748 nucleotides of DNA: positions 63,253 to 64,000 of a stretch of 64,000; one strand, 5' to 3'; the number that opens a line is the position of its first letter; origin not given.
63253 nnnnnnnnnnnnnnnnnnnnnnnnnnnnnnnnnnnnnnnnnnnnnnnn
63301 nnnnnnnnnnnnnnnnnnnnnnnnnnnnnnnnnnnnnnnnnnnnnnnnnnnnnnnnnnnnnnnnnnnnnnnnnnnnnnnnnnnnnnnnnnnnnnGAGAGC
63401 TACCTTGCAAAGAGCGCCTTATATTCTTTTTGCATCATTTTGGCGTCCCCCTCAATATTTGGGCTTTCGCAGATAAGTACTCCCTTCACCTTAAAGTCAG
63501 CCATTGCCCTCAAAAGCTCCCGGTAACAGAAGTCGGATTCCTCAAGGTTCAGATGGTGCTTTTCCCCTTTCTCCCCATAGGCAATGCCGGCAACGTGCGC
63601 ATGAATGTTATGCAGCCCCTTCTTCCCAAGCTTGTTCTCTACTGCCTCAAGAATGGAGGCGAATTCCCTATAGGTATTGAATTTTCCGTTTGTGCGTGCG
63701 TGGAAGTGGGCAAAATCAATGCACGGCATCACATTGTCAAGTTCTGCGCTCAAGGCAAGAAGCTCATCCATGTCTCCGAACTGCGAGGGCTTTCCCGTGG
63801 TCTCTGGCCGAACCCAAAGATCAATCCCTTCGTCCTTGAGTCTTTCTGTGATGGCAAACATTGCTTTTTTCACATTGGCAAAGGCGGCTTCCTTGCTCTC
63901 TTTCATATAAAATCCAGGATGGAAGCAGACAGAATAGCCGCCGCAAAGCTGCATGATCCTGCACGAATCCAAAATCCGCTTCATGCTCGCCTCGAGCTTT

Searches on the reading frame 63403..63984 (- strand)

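Call 86: search_protein_families(library=pfam, proteins=[window:63403-63984:-], max_evalue=0.001)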
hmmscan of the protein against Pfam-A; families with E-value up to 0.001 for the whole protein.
window:63403-63984:- (194 aa): 1 family
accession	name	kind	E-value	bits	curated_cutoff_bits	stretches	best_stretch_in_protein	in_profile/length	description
PF01261.30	AP_endonuc_2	-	6.3e-21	75.6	31.1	1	2-185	68-240/249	Xylose isomerase-like TIM barrel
